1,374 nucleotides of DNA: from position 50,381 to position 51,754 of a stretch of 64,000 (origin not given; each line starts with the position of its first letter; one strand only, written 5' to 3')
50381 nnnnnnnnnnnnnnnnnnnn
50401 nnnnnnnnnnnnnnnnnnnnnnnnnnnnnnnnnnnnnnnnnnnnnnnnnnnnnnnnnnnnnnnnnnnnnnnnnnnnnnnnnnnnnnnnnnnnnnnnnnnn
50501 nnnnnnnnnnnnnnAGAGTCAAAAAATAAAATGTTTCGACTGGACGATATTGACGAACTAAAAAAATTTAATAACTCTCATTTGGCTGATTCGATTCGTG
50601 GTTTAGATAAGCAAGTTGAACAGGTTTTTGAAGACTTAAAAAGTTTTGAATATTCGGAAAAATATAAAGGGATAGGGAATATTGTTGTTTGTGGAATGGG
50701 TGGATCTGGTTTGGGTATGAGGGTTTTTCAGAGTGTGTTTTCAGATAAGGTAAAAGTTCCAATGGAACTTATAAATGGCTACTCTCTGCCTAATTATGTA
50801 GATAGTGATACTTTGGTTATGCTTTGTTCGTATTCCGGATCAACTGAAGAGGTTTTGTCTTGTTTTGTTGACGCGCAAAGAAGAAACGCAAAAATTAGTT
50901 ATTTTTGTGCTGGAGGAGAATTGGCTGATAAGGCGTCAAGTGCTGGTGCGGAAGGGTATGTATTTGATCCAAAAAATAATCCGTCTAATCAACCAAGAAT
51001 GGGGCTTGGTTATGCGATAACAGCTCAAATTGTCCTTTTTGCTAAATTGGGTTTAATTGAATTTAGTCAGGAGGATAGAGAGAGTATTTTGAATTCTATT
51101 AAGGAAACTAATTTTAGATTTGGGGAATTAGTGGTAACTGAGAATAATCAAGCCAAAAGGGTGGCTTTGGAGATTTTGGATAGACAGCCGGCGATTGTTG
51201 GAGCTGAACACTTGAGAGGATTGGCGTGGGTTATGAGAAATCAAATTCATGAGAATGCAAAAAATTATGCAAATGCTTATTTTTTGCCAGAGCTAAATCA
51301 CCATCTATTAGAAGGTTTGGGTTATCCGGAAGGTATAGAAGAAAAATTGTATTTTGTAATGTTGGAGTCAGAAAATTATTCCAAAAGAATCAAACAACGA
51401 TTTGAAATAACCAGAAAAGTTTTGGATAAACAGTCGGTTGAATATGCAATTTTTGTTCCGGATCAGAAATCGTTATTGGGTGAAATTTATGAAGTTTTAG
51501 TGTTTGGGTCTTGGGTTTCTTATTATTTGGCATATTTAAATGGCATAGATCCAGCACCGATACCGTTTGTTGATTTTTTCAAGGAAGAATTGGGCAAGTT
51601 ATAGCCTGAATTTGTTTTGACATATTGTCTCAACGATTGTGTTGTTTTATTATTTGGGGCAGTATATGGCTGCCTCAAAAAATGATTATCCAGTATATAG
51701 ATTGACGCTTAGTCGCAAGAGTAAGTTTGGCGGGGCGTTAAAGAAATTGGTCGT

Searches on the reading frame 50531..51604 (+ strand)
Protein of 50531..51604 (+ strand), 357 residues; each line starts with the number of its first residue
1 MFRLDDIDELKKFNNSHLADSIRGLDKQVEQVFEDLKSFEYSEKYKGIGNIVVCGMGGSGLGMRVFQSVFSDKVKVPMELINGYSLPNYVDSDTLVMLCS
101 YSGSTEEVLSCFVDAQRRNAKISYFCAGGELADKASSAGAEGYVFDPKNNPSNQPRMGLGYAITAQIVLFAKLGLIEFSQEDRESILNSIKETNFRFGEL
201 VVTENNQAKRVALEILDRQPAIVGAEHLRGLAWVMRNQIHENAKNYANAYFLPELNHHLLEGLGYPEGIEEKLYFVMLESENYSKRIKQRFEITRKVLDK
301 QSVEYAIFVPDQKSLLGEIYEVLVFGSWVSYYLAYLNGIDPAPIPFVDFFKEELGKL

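Call 84: search_protein_families(library=ncbifam, proteins=[window:50531-51604:+], max_evalue=0.00001)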
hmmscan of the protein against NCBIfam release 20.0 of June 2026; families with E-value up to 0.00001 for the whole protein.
window:50531-51604:+ (357 aa): 6 families
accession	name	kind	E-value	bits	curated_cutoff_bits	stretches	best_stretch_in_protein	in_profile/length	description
NF006426.0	PRK08674.1-6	subfamily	1.9e-72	244.1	295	1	4-356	2-351/354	bifunctional phosphoglucose/phosphomannose isomerase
NF006425.0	PRK08674.1-5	equivalog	2.6e-72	243.7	471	1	3-356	4-355/358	bifunctional phosphoglucose/phosphomannose isomerase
NF006424.0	PRK08674.1-3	equivalog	1.3e-57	195.9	730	1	3-354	5-352/355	bifunctional phosphoglucose/phosphomannose isomerase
NF006423.0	PRK08674.1-2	equivalog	2.6e-57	194.1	254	1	19-354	4-316/317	bifunctional phosphoglucose/phosphomannose isomerase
TIGR02128.1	G6PI_arch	equivalog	4.1e-52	177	213.9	1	33-354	5-307/308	bifunctional phosphoglucose/phosphomannose isomerase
NF006422.0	PRK08674.1-1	subfamily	1.2e-17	64.4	317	1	44-288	22-241/302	bifunctional phosphoglucose/phosphomannose isomerase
